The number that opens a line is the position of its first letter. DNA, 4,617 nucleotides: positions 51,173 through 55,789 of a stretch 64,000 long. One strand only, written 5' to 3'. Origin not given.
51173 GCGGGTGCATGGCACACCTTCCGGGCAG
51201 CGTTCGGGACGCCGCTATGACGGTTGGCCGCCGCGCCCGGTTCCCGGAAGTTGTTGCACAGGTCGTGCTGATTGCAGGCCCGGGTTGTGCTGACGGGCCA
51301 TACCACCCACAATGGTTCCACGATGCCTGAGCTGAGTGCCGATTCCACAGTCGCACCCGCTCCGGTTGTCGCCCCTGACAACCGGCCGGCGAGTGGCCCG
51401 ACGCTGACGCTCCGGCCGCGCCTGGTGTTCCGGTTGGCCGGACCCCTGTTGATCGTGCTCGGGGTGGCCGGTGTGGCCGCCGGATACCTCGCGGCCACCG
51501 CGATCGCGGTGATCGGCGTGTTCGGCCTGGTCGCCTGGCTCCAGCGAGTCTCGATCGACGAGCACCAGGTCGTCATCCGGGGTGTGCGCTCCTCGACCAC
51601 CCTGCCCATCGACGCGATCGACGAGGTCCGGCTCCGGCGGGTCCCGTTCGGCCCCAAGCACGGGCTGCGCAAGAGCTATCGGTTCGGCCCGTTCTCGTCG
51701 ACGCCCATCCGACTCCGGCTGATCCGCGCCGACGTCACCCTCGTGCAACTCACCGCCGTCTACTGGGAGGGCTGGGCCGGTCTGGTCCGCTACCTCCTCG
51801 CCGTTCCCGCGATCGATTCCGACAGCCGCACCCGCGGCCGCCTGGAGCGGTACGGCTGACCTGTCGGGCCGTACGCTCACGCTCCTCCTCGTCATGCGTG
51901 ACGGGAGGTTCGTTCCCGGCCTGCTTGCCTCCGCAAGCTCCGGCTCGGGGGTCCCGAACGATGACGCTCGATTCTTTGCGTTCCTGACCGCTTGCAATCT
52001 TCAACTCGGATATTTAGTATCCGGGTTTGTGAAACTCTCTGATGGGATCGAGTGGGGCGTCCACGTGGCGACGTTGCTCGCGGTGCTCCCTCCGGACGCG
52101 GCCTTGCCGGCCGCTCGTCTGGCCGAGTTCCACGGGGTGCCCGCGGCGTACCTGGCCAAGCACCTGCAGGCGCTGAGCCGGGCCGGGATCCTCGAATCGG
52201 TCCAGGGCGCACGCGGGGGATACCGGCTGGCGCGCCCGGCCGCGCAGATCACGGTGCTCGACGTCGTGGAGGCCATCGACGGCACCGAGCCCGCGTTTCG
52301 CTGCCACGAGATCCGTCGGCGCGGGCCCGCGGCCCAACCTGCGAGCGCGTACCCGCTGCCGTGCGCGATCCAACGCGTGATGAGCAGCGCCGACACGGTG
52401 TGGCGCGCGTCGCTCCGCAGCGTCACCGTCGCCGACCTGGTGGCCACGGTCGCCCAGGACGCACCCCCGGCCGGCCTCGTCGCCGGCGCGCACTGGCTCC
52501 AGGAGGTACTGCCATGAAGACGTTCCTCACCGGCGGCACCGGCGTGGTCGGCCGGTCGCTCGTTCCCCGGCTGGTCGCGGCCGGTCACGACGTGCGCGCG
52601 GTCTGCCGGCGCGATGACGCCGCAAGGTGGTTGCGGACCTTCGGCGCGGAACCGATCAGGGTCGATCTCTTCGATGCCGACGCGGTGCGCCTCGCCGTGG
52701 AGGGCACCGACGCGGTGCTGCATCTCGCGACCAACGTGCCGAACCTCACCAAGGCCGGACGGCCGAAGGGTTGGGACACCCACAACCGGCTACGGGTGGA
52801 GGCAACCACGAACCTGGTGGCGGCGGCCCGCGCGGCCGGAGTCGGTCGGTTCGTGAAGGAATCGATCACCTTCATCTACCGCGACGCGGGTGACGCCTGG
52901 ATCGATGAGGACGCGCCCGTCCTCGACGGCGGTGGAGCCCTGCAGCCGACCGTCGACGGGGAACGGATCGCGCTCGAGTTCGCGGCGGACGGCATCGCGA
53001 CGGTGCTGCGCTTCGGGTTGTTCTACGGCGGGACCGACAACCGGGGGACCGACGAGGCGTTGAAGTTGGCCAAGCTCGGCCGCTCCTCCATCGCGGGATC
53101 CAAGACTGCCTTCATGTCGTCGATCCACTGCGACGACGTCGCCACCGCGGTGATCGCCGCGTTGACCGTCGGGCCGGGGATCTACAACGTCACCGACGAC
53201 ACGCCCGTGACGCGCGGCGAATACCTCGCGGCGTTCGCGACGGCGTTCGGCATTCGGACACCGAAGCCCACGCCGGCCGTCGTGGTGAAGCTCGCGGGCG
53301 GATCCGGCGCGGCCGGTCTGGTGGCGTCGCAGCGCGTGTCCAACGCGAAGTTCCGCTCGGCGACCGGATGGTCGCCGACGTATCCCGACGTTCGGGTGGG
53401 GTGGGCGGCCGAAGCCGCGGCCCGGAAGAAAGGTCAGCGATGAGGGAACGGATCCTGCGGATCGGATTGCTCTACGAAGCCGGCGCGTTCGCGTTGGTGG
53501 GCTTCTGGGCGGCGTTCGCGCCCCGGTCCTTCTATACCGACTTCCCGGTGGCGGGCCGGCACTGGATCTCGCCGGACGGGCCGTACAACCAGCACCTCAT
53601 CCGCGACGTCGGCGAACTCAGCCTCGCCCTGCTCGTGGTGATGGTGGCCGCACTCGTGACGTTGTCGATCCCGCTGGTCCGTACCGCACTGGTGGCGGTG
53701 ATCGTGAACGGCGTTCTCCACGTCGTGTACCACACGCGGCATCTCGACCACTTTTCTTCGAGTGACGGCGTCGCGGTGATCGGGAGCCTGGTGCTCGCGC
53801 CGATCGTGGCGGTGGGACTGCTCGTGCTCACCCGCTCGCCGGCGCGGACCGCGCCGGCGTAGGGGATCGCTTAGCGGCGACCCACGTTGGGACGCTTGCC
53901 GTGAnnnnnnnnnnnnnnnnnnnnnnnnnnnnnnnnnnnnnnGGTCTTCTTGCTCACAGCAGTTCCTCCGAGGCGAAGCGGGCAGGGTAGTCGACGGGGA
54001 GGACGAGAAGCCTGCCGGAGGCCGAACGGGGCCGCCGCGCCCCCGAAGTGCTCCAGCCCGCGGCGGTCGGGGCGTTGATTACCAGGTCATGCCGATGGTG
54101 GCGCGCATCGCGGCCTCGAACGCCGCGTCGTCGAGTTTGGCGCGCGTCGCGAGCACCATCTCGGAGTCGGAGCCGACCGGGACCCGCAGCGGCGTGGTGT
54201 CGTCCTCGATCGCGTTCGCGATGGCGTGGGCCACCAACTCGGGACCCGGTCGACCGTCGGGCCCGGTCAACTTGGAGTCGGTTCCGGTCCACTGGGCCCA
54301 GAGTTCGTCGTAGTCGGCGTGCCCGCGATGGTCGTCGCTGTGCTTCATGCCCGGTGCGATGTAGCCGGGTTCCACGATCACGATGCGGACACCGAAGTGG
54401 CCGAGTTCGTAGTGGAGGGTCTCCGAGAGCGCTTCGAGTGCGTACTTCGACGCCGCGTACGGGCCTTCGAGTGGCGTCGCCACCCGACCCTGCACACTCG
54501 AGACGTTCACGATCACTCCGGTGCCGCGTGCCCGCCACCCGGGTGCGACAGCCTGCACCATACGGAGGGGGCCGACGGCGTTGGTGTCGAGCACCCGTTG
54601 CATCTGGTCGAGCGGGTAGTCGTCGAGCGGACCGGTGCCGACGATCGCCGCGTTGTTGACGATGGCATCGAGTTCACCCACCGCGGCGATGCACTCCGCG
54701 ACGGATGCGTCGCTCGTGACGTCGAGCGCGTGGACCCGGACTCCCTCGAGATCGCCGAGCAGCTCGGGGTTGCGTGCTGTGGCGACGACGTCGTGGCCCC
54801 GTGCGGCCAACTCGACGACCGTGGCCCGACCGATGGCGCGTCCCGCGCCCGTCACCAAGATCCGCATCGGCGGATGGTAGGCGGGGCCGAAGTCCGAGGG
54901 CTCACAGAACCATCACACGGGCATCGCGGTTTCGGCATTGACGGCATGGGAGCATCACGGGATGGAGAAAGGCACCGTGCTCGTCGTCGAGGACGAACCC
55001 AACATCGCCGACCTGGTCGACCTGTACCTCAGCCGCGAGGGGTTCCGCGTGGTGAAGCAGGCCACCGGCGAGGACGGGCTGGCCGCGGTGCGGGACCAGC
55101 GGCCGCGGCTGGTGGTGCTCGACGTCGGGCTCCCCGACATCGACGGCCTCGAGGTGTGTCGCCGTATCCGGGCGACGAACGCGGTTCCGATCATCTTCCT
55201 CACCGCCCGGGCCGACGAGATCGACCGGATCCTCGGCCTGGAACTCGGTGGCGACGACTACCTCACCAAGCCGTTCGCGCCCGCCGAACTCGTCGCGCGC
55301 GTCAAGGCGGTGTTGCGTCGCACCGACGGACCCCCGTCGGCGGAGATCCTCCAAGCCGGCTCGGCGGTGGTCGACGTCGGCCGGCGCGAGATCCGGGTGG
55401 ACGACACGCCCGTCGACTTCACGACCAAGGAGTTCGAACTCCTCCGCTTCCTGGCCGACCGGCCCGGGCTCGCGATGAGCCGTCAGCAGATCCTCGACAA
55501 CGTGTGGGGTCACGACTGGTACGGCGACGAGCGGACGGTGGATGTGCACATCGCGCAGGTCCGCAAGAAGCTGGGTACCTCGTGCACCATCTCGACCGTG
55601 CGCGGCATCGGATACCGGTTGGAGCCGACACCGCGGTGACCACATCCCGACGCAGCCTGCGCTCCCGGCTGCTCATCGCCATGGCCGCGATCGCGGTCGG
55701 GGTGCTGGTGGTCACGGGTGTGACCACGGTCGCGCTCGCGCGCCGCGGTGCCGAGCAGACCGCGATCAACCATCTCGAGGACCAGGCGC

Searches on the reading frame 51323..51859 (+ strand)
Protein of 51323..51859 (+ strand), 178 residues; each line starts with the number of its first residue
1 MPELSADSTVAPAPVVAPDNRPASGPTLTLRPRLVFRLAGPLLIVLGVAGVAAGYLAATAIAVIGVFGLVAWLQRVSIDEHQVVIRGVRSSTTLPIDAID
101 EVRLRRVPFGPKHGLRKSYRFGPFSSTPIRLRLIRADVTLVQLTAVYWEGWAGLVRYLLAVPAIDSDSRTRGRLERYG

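Call 8: search_protein_families(library=pfam, proteins=[window:51323-51859:+])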
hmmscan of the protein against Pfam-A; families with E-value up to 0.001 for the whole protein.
window:51323-51859:+ (178 aa): 0 families

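Call 37: search_protein_families(library=ncbifam, proteins=[window:51323-51859:+], max_evalue=0.01)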
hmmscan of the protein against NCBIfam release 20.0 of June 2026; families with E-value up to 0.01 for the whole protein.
window:51323-51859:+ (178 aa): 0 families

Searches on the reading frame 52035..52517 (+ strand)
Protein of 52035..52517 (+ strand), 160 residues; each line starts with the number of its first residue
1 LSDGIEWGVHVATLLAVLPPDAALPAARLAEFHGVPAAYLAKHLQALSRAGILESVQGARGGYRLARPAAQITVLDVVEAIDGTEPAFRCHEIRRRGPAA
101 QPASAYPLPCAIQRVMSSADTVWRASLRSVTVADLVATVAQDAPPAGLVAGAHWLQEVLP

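Call 37: search_protein_families(library=ncbifam, proteins=[window:52035-52517:+], max_evalue=0.01)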
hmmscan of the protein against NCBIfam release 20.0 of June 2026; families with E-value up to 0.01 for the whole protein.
window:52035-52517:+ (160 aa): 8 families
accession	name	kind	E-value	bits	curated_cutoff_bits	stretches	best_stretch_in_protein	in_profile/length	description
TIGR00738.1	rrf2_super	superfamily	2.8e-26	91.9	73.3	1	4-136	6-131/132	Rrf2 family transcriptional regulator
TIGR02944.1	suf_reg_Xantho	equivalog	5.3e-16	59.2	110.65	1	7-96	10-98/130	SUF system Fe-S cluster assembly regulator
NF008886.0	PRK11920.1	equivalog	5e-13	49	193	1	29-138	30-133/153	iron-responsive transcriptional regulator RirA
NF008240.0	PRK11014.1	equivalog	6e-11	42.6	182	1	6-137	8-129/141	nitric oxide-sensing transcriptional repressor NsrR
NF047409.1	Cys_reg_CymR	equivalog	3.7e-10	40.1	195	1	7-84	9-86/139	cysteine metabolism transcriptional regulator CymR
TIGR02010.1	IscR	equivalog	5.1e-10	39.3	207.55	1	24-93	26-95/135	Fe-S cluster assembly transcriptional regulator IscR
NF008110.0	PRK10857.1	equivalog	1.9e-09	37.5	275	1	20-91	22-93/164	Fe-S cluster assembly transcriptional regulator IscR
NF033788.1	HTH_metalloreg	subfamily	0.0024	17.6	55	1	15-69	17-72/77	metalloregulator ArsR/SmtB family transcription factor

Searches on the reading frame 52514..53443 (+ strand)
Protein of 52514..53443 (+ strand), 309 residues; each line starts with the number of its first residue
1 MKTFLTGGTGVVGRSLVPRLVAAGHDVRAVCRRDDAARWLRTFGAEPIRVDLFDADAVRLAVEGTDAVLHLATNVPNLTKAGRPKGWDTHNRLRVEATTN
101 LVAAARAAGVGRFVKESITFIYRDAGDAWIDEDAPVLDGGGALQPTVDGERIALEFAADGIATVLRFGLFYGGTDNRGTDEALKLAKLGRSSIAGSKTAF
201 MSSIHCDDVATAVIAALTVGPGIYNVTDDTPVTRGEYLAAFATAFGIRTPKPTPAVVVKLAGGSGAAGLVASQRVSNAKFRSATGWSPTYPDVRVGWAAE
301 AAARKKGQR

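Call 58: search_protein_families(library=pfam, proteins=[window:52514-53443:+])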
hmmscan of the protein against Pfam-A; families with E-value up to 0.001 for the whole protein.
window:52514-53443:+ (309 aa): 8 families
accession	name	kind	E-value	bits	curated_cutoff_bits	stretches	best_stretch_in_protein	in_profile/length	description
PF01370.27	Epimerase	-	9.5e-18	64.9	20.9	1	4-226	2-239/240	NAD dependent epimerase/dehydratase family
PF13460.12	NAD_binding_10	-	2e-16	60.9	27.2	1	7-126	1-106/184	NAD(P)H-binding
PF01073.25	3Beta_HSD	-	1.3e-12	47.8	22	1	5-117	2-115/280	3-beta hydroxysteroid dehydrogenase/isomerase family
PF05368.20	NmrA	-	3e-11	43.9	27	1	5-118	7-107/298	NmrA-like family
PF04321.23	RmlD_sub_bind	-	1.4e-05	24.8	27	1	1-193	1-173/287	RmlD substrate binding domain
PF16363.11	GDP_Man_Dehyd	-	1.8e-05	24.8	27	1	5-135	2-146/332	GDP-mannose 4,6 dehydratase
PF08338.16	DUF1731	-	0.00043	20.4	27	1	253-293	1-40/47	Domain of unknown function (DUF1731)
PF03807.23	F420_oxidored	-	0.00064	20.7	21.6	0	8-63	6-68/94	NADP oxidoreductase coenzyme F420-dependent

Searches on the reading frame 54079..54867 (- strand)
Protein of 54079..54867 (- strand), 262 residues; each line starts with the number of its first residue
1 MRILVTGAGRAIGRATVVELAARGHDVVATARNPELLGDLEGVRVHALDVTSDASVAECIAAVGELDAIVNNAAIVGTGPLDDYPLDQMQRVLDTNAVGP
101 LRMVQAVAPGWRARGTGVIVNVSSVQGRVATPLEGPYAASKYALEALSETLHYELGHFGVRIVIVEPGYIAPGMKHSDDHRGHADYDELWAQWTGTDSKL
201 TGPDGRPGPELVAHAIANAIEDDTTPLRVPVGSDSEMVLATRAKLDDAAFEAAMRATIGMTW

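Call 25: search_protein_families(library=pfam, proteins=[window:54079-54867:-])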
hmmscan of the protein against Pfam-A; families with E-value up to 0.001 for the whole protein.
window:54079-54867:- (262 aa): 6 families
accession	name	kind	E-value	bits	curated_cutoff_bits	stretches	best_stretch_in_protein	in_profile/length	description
PF00106.31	adh_short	-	7.7e-41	140.2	26.6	1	3-178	3-190/195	short chain dehydrogenase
PF13561.12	adh_short_C2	-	1.4e-31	110.3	27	1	7-177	1-183/236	Enoyl-(Acyl carrier protein) reductase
PF01370.27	Epimerase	-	1.9e-14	54.1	20.9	1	3-156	1-161/240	NAD dependent epimerase/dehydratase family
PF08659.16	KR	-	5.1e-10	40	22.6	1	3-151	3-163/180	KR domain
PF13460.12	NAD_binding_10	-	2.2e-08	34.6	27.2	1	7-126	1-100/184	NAD(P)H-binding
PF04321.23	RmlD_sub_bind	-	8.5e-05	22.2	27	1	1-74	1-60/287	RmlD substrate binding domain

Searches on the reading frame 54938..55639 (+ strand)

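Call 25: search_protein_families(library=pfam, proteins=[window:54938-55639:+])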
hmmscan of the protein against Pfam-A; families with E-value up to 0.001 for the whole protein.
window:54938-55639:+ (233 aa): 2 families
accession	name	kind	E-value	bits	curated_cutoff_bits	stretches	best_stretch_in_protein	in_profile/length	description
PF00072.30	Response_reg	-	1.4e-28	99.7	30.2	1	14-123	1-111/111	Response regulator receiver domain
PF00486.34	Trans_reg_C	-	1.9e-25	89.2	26.2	1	157-228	2-77/77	Transcriptional regulatory protein, C terminal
